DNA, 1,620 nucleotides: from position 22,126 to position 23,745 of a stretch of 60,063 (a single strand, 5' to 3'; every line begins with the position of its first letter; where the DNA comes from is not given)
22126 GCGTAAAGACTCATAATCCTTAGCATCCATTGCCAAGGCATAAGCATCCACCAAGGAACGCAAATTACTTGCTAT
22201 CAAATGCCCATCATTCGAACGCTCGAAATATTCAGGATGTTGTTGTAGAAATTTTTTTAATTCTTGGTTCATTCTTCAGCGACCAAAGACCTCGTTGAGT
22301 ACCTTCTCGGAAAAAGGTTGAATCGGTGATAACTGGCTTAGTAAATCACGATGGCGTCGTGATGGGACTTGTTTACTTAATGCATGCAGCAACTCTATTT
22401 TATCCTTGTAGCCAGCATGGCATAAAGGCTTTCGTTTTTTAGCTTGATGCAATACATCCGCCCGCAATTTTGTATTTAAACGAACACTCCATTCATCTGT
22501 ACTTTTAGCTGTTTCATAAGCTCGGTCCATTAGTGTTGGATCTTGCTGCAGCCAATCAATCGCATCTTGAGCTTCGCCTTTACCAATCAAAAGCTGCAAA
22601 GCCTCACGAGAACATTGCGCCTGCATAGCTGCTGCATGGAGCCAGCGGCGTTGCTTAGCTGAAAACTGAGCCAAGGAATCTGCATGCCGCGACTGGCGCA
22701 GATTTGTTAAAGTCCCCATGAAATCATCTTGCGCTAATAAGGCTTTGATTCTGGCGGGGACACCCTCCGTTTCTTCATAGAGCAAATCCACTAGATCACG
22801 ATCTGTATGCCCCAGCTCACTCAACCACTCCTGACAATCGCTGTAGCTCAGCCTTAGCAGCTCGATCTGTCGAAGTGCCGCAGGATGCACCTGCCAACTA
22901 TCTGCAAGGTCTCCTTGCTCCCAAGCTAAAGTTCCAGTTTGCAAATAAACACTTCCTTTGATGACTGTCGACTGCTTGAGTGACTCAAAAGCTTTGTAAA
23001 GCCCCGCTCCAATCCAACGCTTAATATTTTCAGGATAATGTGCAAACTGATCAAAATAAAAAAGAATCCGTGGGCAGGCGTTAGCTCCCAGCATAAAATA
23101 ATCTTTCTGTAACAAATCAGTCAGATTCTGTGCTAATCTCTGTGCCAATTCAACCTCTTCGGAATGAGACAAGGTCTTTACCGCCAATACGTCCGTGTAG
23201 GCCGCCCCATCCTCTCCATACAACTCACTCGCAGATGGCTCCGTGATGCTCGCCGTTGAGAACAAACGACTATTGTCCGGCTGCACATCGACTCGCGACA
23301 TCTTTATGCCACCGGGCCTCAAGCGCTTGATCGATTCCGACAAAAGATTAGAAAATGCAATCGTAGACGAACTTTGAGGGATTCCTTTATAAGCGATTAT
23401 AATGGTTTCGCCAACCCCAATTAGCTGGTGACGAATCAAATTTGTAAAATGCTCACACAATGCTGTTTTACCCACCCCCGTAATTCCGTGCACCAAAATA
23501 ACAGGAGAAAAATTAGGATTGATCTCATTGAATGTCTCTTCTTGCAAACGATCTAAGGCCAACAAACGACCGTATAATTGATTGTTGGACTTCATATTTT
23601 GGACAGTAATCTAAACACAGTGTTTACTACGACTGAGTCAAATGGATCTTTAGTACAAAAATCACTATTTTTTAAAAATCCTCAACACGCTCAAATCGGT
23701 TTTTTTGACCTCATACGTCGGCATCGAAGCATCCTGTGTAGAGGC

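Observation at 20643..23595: STAND-like NTPase + coiled-coil 2-TM protein + HDOD protein: compact uncharacterised operon wedged between two sugar-metabolism units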

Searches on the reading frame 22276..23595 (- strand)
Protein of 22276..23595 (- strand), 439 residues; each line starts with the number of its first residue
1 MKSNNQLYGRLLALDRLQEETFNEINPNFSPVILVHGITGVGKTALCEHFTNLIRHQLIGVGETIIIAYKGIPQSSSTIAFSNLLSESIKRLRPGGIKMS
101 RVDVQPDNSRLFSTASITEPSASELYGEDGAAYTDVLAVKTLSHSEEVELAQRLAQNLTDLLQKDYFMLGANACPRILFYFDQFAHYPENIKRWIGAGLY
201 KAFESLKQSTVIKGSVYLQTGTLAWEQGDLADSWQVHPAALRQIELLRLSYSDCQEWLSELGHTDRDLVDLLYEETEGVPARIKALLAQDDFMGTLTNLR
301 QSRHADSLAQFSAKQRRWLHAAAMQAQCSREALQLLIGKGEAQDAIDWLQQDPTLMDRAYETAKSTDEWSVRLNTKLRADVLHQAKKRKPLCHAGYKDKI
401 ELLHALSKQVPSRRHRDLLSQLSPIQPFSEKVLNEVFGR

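Call 3: search_protein_families(library=pfam, proteins=[window:22276-23595:-], max_evalue=1)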
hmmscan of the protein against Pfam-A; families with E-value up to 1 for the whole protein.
window:22276-23595:- (439 aa): 8 families
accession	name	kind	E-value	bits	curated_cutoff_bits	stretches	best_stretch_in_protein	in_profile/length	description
PF13191.12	AAA_16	-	1.4e-07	32.6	32.6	1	6-160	1-122/167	AAA ATPase domain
PF13401.12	AAA_22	-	0.003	18.3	27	1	32-63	7-33/130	AAA domain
PF25201.1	nSTAND6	-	0.0062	17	27.7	1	30-51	18-39/148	Novel STAND NTPase 6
PF24883.2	NPHP3_N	-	0.0083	16.8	24.8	1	17-57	7-49/164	Nephrocystin 3, N-terminal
PF05621.17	TniB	-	0.023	14.6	22.4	1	14-78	20-83/189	Bacterial TniB protein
PF05729.18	NACHT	-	0.061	13.6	26.7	0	32-56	2-26/167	NACHT domain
PF00140.25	Sigma70_r1_2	-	0.2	12.1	22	1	140-156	14-30/34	Sigma-70 factor, region 1.2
PF13238.12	AAA_18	-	0.27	12.1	29.4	1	33-52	1-20/128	AAA domain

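Call 4: search_protein_families(library=padloc, proteins=[window:22276-23595:-], max_evalue=1)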
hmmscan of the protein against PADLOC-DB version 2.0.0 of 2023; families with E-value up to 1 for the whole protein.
window:22276-23595:- (439 aa): 0 families

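Call 5: search_protein_families(library=ncbifam, proteins=[window:22276-23595:-], max_evalue=1)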
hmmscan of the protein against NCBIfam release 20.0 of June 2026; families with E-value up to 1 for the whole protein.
window:22276-23595:- (439 aa): 4 families
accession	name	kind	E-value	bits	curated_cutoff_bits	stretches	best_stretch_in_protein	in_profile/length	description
TIGR02928.1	TIGR02928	subfamily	0.012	14.5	181.3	1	25-71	35-81/366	orc1/cdc6 family replication initiation protein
NF047401.1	TA_anti_VapB15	equivalog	0.068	13.4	80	0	397-421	19-43/66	type II toxin-antitoxin system VapB15 family antitoxin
TIGR03167.1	tRNA_sel_U_synt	equivalog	0.085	12.3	219.75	1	21-53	119-150/311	tRNA 2-selenouridine(34) synthase MnmH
NF004066.1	PRK05580.1-3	equivalog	0.19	9.9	813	1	13-46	252-287/788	primosomal protein N'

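Call 6: find_homologous_proteins(query=window:22276-23595:-)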
Query window:22276-23595:- (439 aa): 14 proteins with E <= 0.001 among 8000 candidates.
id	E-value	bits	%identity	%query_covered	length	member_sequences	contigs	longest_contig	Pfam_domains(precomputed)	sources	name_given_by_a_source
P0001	1.7e-280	948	96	100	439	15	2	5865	PF13191.13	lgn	-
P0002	2.5e-235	799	80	100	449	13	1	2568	PF13191.13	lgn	-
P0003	3.3e-207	706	71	100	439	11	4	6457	PF05621.18,PF13191.13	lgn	-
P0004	4.5e-200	683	70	100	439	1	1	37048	PF13191.13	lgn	-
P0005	1.1e-198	678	69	100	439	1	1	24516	PF13191.13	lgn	-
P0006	1.7e-198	678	69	100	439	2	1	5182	PF13401.13,PF13191.13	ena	-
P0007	1.3e-195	668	69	100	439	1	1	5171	PF13191.13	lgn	-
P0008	5.8e-193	659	67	100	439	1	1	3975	PF13191.13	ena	-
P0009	2.0e-186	638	68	97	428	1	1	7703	PF13191.13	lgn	-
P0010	1.4e-73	266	38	98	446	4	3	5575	PF13191.13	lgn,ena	-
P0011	7.9e-73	264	37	99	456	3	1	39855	PF13191.13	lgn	-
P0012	3.8e-71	258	36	99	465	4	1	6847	PF13191.13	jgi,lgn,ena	-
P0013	3.4e-57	212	33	93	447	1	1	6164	-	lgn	-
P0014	1.1e-37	148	29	99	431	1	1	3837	PF13191.13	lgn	-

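Call 8: find_encoding_contigs(protein=P0004, flank=8000, max_places=2)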
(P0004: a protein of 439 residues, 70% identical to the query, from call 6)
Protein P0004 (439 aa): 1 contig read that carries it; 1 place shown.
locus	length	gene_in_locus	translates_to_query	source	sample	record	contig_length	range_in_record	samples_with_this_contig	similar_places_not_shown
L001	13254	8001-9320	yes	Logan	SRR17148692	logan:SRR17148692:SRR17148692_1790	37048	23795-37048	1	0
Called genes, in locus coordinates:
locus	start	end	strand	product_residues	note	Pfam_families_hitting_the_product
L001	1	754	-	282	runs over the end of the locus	PF02569:Pantoate_ligase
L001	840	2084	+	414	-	PF00155:Aminotran_1_2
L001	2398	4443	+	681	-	PF07583:PSCyt2, PF07587:PSD1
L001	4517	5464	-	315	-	PF01370:Epimerase, PF04321:RmlD_sub_bind (weak), PF16363:GDP_Man_Dehyd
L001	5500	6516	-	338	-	PF01370:Epimerase, PF04321:RmlD_sub_bind (weak), PF16363:GDP_Man_Dehyd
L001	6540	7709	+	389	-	PF13377:Peripla_BP_3, PF00165:HTH_AraC (weak), PF12833:HTH_18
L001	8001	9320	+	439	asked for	PF13191:AAA_16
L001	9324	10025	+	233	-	-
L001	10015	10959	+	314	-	PF08668:HDOD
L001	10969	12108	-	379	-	PF22177:PBP1_XylR, PF13377:Peripla_BP_3, PF00165:HTH_AraC (weak), PF12833:HTH_18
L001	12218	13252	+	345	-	?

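Call 9: find_encoding_contigs(protein=P0011, flank=8000, max_places=2)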
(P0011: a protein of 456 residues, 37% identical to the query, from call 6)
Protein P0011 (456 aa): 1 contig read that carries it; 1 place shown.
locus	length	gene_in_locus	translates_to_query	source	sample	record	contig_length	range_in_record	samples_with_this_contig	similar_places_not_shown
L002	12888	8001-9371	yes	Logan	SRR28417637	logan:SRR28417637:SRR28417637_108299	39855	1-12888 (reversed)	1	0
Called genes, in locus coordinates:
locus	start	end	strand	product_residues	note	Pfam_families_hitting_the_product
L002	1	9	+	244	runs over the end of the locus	PF22692:LlgE_F_G_D1, PF06429:Flg_bbr_C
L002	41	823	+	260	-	PF00460:Flg_bb_rod, PF22692:LlgE_F_G_D1, PF06429:Flg_bbr_C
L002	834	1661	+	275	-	PF13144:ChapFlgA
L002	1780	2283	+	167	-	PF02107:FlgH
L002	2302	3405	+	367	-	PF02119:FlgI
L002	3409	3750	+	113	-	-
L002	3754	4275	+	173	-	PF05130:FlgN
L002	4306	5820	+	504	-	PF22638:FlgK_D1, PF06429:Flg_bbr_C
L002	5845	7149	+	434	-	-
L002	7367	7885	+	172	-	PF01584:CheW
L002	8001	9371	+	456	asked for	PF13191:AAA_16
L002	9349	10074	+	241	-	-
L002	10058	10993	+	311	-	PF08668:HDOD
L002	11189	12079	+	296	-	PF00669:Flagellin_N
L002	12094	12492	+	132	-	PF07378:FlbT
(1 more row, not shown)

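Call 10: find_encoding_contigs(protein=P0005, flank=8000, max_places=2)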
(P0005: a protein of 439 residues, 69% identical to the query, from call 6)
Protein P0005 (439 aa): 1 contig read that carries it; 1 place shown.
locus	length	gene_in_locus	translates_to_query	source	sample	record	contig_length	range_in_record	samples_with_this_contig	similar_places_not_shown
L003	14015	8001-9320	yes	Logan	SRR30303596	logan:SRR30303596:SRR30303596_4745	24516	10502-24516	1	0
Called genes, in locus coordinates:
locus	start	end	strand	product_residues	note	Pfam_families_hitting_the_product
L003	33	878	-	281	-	PF02569:Pantoate_ligase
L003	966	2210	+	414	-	PF00155:Aminotran_1_2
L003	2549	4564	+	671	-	PF07583:PSCyt2, PF07587:PSD1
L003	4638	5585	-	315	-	PF01370:Epimerase, PF04321:RmlD_sub_bind (weak), PF16363:GDP_Man_Dehyd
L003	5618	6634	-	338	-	PF01370:Epimerase, PF04321:RmlD_sub_bind (weak), PF16363:GDP_Man_Dehyd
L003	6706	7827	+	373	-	PF13377:Peripla_BP_3, PF00165:HTH_AraC (weak), PF12833:HTH_18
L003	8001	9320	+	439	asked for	PF13191:AAA_16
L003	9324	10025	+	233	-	-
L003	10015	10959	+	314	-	PF08668:HDOD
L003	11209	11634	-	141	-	PF13279:4HBT_2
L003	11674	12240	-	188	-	PF01252:Peptidase_A8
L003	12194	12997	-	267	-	PF01258:zf-dskA_traR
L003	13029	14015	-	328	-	?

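Call 11: find_encoding_contigs(protein=P0010, flank=8000, max_places=3)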
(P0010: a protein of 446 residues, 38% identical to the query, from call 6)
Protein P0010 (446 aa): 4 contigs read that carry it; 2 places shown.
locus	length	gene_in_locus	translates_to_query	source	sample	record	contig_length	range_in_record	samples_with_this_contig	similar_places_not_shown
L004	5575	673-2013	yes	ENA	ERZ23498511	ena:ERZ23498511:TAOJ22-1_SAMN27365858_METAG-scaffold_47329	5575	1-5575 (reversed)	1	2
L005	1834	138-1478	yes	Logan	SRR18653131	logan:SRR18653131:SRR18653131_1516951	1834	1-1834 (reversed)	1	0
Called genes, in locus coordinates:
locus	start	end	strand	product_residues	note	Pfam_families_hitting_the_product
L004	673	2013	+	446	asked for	PF13191:AAA_16 (faint)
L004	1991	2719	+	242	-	-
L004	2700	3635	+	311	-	PF08668:HDOD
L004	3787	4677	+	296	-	PF00669:Flagellin_N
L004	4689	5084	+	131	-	PF07378:FlbT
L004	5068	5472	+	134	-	PF07309:FlaF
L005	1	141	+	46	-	?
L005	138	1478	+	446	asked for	PF13191:AAA_16 (faint)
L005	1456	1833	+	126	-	?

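Call 12: find_encoding_contigs(protein=P0012, flank=8000, max_places=3)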
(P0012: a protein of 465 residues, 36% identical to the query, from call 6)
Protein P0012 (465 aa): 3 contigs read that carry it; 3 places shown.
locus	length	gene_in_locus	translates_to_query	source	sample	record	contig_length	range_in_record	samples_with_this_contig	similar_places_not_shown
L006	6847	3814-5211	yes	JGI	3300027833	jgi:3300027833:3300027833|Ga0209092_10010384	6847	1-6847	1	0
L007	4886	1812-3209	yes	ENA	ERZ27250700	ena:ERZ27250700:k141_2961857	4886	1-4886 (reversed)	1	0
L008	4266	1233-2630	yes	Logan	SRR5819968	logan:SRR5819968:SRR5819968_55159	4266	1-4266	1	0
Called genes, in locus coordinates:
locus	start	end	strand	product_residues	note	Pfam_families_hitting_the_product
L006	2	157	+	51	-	?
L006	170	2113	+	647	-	PF00890:FAD_binding_2, PF01266:DAO (faint), PF07992:Pyr_redox_2 (faint), PF02910:Succ_DH_flav_C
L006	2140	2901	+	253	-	PF13085:Fer2_3, PF13187:Fer4_9 (faint), PF12797:Fer4_2 (weak), PF13237:Fer4_10 (weak), PF00037:Fer4 (weak), PF12838:Fer4_7, PF13183:Fer4_8, PF13534:Fer4_17 (weak)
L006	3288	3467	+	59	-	-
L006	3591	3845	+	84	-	-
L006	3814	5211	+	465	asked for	PF13191:AAA_16 (weak)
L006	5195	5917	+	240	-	-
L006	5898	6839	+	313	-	PF08668:HDOD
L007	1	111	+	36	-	?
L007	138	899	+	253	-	PF13085:Fer2_3, PF13187:Fer4_9 (faint), PF12797:Fer4_2 (weak), PF13237:Fer4_10 (weak), PF00037:Fer4 (weak), PF12838:Fer4_7, PF13183:Fer4_8, PF13534:Fer4_17 (weak)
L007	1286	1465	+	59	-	-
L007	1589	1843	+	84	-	-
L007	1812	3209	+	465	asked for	PF13191:AAA_16 (weak)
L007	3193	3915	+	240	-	-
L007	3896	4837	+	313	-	PF08668:HDOD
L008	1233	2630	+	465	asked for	PF13191:AAA_16 (weak)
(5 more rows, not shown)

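Call 13: find_encoding_contigs(protein=P0013, flank=8000, max_places=3)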
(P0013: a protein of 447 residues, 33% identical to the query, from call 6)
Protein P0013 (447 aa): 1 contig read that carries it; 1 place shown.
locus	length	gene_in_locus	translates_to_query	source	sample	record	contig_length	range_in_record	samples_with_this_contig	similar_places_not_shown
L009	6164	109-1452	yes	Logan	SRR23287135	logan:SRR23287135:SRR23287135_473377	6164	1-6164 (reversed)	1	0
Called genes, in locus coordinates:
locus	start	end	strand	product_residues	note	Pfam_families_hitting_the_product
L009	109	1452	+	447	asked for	-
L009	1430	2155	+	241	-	-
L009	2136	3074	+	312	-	PF08668:HDOD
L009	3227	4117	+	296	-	PF00669:Flagellin_N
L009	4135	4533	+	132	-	PF07378:FlbT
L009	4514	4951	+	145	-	PF07309:FlaF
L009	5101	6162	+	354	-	?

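Call 14: find_encoding_contigs(protein=P0014, flank=8000, max_places=3)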
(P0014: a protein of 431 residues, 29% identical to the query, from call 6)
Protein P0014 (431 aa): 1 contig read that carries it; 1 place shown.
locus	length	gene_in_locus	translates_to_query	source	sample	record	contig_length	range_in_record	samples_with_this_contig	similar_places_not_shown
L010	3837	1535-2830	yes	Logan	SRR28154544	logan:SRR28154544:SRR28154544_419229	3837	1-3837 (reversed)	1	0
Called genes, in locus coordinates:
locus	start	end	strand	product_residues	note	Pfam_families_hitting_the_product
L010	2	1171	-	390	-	?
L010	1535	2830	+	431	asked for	PF13191:AAA_16 (weak)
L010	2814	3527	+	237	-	-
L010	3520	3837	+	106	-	?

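Call 17: find_related_loci(query=A1, collection=genome_contigs, flank=10000)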
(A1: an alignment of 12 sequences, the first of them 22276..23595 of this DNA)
Query A1 (439 aa) in genome_contigs; peptide patterns used: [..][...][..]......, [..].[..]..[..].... (x = any residue, [..] = any of these).
599 stretches matched a pattern (row limit reached: there are more); 7 encode a relative of the query (tblastn E <= 1e-3); 7 distinct loci.
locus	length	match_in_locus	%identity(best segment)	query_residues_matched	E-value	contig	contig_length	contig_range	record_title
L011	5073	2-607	77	238-439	7e-104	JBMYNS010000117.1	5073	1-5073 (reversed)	MAG: Opitutales bacterium isolate ME_XS_2307_bin_80 ME_XS_2307_bin_80_119, whole genome shotgun sequence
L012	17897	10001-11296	32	3-439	5e-64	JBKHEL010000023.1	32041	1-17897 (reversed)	MAG: Opitutales bacterium isolate D1M05_14 NODE_659_length_32041_cov_7.491309, whole genome shotgun sequence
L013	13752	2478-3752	32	7-438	1e-52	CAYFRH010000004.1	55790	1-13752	MAG TPA_asm: uncultured Puniceicoccaceae bacterium isolate ERP107533_co1_142 genome assembly, contig: NODE_155_length_55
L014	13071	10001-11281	31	3-437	5e-52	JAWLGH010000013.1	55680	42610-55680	MAG: Oceanipulchritudo sp. isolate 21BLK6-1.bin.89 NODE_286_length_55680_cov_6.940825, whole genome shotgun sequence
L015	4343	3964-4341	66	1-126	4e-46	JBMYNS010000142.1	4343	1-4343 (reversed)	MAG: Opitutales bacterium isolate ME_XS_2307_bin_80 ME_XS_2307_bin_80_153, whole genome shotgun sequence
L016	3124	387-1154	33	176-438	1e-38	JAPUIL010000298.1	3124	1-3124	MAG: Verrucomicrobia bacterium isolate KW1-S08_24 KW1-S08_24_cg298, whole genome shotgun sequence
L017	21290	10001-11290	32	2-437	6e-54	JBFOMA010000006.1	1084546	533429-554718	MAG: Puniceicoccaceae bacterium isolate PD13Bin-3-1 c_000000000006, whole genome shotgun sequence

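Call 23: search_solved_structures(query=A1, max_evalue=1, show_alignments=2)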
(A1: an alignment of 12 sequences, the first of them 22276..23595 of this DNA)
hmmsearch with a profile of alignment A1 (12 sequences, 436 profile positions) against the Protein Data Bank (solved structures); distinct sequences matched with E-value up to 1: 30.
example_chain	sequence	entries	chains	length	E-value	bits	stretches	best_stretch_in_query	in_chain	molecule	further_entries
7rzy_1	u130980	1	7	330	0.0014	20.7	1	31-88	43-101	Tn6677 Vibrio cholerae transposon TnsC (VchTnsC)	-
5c1s_A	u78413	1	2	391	0.0025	19.9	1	33-62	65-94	Small GTPase EhRabX3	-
5c1t_A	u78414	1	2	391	0.0027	19.8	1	33-62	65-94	Small GTPase EhRabX3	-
4xgu_A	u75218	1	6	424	0.0037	19.3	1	11-87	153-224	Putative pachytene checkpoint protein 2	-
9h2l_A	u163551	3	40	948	0.0088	18.1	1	8-73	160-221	NB-ARC domain-containing protein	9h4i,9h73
7ufi_1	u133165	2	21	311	0.011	17.8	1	31-87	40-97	VchTnsC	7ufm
2qby_A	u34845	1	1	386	0.095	14.7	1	31-73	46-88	Cell division control protein 6 homolog 1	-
5l3s_B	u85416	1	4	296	0.1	14.6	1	30-89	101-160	Signal recognition particle receptor FtsY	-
8zrs_A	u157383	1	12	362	0.11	14.5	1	4-81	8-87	Caseinolytic peptidase B protein homolog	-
5l3w_A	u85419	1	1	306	0.11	14.5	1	30-88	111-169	Signal recognition particle receptor FtsY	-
5vq9_D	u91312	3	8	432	0.11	14.4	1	24-69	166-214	Pachytene checkpoint protein 2 homolog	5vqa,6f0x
7l9p_A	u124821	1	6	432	0.11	14.4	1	24-69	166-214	Pachytene checkpoint protein 2 homolog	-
6lk0_A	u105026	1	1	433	0.12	14.3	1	24-68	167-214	Pachytene checkpoint protein 2 homolog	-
5wc2_A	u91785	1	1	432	0.13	14.2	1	24-60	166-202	Pachytene checkpoint protein 2 homolog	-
4xgc_E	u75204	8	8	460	0.17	13.9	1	10-57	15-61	Origin recognition complex subunit 5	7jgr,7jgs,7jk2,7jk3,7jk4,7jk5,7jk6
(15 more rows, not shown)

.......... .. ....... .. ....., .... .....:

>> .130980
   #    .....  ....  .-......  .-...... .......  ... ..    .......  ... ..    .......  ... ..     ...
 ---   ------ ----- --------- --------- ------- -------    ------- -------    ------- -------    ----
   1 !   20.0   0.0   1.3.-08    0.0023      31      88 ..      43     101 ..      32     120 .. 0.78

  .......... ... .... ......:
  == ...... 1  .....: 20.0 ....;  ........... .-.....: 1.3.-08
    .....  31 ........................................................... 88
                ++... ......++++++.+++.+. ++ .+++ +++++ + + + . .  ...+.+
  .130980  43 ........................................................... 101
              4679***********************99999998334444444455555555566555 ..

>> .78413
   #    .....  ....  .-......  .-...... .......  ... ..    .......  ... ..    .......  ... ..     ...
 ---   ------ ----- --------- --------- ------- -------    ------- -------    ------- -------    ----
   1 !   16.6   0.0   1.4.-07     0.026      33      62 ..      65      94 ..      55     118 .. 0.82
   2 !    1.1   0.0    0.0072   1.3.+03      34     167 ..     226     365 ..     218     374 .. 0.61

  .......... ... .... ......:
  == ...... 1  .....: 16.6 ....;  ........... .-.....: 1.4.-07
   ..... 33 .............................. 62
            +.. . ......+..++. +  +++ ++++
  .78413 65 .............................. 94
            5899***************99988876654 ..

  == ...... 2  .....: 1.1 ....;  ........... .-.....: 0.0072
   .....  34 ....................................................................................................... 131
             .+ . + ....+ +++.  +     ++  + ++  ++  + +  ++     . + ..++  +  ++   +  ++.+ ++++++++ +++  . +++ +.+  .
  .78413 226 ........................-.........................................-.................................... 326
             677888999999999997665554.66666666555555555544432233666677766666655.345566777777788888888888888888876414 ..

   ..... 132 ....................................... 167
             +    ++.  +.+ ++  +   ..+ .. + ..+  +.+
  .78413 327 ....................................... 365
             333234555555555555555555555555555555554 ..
